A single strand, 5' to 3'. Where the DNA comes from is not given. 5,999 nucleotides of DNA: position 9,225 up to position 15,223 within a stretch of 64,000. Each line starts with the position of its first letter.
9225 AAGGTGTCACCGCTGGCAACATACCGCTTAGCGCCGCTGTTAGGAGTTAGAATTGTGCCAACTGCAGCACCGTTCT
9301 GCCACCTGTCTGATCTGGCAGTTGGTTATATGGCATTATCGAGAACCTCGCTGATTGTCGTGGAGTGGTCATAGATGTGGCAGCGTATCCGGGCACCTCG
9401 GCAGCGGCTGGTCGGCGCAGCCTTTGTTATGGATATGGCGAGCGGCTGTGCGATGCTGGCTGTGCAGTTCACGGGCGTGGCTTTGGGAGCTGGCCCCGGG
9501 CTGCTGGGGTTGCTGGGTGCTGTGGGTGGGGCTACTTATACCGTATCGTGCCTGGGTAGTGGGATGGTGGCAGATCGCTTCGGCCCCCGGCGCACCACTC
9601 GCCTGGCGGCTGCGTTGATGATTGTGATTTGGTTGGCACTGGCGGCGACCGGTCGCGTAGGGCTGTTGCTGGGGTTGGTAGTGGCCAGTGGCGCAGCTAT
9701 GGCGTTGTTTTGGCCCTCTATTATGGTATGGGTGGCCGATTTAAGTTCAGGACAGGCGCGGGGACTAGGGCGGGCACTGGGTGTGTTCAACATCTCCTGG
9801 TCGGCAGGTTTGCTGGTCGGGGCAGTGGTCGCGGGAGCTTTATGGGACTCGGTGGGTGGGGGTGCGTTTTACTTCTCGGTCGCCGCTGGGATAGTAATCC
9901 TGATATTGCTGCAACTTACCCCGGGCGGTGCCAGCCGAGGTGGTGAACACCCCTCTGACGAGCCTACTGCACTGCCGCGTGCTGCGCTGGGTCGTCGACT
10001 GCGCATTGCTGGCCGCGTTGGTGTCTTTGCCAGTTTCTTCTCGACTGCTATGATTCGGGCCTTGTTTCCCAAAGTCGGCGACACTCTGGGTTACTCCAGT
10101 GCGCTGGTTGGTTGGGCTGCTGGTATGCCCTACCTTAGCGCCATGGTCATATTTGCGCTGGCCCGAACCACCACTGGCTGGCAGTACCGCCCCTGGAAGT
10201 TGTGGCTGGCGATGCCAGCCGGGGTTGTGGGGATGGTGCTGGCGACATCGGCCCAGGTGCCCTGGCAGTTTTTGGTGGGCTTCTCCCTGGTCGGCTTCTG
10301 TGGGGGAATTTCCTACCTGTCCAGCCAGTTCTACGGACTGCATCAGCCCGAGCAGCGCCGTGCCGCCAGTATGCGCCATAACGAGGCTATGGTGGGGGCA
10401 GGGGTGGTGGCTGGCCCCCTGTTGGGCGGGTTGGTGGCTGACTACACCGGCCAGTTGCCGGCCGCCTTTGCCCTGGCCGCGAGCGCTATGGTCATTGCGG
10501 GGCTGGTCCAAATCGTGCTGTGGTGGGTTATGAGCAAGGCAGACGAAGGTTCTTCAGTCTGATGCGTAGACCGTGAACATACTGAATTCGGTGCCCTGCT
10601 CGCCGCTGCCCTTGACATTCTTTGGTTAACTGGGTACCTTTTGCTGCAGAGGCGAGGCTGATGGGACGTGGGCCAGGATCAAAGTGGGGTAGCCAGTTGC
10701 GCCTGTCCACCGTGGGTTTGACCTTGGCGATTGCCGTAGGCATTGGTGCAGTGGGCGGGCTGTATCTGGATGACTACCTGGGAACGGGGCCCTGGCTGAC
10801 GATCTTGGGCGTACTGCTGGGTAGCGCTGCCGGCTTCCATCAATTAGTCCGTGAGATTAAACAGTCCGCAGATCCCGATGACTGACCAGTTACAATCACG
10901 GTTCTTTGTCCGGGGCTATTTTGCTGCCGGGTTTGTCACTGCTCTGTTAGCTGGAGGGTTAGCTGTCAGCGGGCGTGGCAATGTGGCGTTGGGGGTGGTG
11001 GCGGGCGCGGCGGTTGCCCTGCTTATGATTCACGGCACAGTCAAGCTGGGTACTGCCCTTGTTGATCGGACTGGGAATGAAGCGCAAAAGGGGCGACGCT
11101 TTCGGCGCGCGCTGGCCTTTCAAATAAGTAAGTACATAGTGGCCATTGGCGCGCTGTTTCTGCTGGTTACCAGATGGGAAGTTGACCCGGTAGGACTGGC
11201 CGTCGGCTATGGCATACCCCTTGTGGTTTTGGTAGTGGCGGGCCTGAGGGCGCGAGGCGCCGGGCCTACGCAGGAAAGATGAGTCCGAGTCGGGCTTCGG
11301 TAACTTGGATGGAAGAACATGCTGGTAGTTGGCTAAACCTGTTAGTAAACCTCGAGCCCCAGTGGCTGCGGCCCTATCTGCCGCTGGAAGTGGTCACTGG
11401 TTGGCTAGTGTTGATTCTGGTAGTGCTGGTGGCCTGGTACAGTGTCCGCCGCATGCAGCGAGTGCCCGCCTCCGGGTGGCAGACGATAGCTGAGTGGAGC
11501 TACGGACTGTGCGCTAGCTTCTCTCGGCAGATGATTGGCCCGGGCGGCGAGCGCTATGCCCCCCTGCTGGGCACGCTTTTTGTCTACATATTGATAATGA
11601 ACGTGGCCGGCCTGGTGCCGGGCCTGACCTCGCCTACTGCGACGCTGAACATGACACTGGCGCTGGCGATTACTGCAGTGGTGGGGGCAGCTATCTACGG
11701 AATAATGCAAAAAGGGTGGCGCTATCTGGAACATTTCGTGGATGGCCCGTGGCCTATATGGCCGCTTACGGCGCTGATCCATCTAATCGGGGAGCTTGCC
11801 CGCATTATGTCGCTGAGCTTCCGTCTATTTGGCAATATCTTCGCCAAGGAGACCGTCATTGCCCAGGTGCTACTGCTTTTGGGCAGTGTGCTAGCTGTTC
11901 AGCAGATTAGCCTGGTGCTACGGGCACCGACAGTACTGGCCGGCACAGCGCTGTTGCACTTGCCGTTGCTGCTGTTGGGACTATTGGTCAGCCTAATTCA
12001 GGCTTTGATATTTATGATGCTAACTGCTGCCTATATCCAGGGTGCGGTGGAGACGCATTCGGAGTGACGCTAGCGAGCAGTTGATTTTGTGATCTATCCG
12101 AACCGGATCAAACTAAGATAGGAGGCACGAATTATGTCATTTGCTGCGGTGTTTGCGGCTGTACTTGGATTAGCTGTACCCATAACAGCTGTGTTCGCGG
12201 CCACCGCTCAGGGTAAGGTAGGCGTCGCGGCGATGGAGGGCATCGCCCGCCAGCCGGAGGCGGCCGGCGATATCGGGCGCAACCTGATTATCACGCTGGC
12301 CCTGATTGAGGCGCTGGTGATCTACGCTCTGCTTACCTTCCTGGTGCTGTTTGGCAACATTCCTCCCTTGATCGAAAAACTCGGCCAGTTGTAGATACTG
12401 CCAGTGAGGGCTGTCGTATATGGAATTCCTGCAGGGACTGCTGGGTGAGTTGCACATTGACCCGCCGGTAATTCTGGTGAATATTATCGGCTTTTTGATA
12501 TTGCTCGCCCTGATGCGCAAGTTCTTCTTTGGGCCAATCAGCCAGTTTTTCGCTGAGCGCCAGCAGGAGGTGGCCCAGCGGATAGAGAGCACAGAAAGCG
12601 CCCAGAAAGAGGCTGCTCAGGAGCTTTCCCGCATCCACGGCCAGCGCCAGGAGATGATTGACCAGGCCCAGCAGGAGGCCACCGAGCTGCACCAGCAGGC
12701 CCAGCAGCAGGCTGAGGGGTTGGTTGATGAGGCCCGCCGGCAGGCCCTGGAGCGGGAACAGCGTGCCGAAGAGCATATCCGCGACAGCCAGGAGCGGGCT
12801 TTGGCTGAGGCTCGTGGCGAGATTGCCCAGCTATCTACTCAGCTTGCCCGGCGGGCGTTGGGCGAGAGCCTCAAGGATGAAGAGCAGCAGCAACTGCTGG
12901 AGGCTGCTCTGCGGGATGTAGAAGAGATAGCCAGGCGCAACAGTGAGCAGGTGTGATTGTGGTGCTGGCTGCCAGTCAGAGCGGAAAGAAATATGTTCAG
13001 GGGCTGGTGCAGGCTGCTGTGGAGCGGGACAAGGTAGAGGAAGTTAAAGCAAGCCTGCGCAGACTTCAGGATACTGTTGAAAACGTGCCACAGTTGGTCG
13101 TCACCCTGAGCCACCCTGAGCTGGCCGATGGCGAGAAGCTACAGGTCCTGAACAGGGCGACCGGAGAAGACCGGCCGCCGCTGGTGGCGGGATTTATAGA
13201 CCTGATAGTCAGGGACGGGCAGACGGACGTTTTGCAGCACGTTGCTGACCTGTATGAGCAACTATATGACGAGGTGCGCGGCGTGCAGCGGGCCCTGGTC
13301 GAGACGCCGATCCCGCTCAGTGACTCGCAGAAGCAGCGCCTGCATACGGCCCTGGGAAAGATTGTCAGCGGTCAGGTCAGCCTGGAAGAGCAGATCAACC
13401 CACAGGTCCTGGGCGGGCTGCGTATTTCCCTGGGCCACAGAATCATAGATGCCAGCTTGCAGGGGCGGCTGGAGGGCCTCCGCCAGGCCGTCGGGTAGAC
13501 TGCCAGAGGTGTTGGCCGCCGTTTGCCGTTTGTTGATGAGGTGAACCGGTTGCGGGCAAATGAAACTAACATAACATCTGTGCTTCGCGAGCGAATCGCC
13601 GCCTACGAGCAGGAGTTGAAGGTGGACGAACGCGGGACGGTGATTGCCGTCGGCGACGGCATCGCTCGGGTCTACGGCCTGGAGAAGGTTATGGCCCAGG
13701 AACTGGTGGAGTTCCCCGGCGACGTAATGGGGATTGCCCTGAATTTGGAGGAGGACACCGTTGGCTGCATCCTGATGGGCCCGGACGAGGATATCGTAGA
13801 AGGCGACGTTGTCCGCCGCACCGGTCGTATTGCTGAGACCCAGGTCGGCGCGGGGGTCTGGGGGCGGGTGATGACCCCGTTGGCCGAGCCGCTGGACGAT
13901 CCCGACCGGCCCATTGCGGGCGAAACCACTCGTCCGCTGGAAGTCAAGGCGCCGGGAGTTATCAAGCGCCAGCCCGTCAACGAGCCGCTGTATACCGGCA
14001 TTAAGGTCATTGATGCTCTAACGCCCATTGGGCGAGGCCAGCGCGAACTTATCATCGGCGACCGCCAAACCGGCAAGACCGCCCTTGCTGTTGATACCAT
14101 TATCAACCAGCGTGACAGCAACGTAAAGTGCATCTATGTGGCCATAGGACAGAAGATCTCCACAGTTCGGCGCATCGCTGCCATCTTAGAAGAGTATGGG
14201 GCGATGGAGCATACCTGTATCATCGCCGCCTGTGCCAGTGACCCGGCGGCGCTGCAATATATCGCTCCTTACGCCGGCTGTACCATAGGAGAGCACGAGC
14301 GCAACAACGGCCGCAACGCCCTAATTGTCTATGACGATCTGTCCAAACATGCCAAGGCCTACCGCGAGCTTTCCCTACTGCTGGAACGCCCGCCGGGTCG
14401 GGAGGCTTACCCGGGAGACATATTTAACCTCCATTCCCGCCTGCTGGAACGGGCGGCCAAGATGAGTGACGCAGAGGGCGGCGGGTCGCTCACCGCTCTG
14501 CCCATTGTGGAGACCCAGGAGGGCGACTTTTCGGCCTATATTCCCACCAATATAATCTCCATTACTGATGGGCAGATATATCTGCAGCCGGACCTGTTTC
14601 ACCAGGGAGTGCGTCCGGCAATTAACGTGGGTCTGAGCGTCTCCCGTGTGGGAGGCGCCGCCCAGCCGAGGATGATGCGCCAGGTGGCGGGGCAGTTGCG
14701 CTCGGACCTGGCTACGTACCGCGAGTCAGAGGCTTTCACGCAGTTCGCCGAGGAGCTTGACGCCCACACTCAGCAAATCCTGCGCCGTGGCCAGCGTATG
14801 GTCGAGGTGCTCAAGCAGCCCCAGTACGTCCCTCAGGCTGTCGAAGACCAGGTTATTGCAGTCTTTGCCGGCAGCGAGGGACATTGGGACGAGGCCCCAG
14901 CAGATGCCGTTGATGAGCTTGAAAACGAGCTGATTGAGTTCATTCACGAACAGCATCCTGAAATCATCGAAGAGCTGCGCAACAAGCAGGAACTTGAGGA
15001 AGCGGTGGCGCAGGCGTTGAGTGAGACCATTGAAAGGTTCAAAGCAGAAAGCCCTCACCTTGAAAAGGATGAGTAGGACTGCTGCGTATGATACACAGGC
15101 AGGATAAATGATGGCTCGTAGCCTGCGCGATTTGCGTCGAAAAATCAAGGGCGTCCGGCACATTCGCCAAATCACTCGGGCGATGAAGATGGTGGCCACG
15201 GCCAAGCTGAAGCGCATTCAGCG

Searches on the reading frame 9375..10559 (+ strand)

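Call 20: search_protein_families(library=pfam, proteins=[window:9375-10559:+], max_evalue=0.001)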
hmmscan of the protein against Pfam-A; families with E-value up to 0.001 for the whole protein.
window:9375-10559:+ (395 aa): 1 family
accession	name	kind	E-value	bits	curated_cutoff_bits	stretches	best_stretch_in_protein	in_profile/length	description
PF07690.21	MFS_1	-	6.9e-27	94.7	33.4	2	13-188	2-181/347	Major Facilitator Superfamily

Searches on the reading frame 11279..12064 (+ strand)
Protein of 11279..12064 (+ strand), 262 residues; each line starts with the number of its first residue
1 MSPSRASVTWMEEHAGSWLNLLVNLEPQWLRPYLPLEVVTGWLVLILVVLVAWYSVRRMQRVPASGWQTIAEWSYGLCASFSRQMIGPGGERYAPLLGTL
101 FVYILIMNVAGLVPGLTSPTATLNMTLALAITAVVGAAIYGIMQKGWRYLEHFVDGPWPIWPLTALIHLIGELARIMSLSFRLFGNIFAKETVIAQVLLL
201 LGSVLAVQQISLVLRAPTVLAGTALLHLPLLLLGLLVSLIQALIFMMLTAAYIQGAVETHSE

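Call 20: search_protein_families(library=pfam, proteins=[window:11279-12064:+], max_evalue=0.001)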
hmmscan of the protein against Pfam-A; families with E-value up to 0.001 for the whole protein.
window:11279-12064:+ (262 aa): 1 family
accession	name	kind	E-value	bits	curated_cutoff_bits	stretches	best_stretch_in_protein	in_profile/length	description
PF00119.25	ATP-synt_A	-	9.3e-51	173.2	33.9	1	39-254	2-217/217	ATP synthase A chain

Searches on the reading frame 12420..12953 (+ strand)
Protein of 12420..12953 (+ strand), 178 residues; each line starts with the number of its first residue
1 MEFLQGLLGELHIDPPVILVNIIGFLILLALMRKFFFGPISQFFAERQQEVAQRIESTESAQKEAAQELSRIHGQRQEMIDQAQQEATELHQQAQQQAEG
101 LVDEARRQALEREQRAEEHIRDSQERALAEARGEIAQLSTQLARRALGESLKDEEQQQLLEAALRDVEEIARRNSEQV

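Call 19: search_protein_families(library=pfam, proteins=[window:12420-12953:+], max_evalue=0.001)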
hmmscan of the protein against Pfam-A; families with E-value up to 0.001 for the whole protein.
window:12420-12953:+ (178 aa): 1 family
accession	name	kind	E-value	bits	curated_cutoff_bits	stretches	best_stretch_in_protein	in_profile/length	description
PF00430.23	ATP-synt_B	-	1.5e-17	64.3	28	1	18-147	2-131/132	ATP synthase B/B' CF(0)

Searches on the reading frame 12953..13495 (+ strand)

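Call 19: search_protein_families(library=pfam, proteins=[window:12953-13495:+], max_evalue=0.001)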
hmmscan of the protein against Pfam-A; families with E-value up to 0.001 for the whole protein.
window:12953-13495:+ (181 aa): 1 family
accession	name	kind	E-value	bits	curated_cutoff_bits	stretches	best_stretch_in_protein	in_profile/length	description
PF00213.23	OSCP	-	1.7e-36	126.3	22.3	1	12-179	3-171/172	ATP synthase delta (OSCP) subunit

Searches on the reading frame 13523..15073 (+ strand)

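Call 19: search_protein_families(library=pfam, proteins=[window:13523-15073:+], max_evalue=0.001)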
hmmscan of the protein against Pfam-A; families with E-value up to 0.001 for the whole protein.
window:13523-15073:+ (517 aa): 4 families
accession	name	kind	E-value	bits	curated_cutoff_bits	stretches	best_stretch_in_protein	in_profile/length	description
PF00006.31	ATP-synt_ab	-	1e-80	270.8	29.5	1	159-374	1-213/213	ATP synthase alpha/beta family, nucleotide-binding domain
PF00306.32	ATP-synt_ab_C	-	8.2e-41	139.7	27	1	381-506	1-126/126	ATP synthase alpha/beta chain, C terminal domain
PF02874.29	ATP-synt_ab_N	-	3.1e-18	66.5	20.9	1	35-101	3-69/69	ATP synthase alpha/beta family, beta-barrel domain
PF06745.19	ATPase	-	6.8e-05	22.8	26.6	1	158-219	3-67/231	KaiC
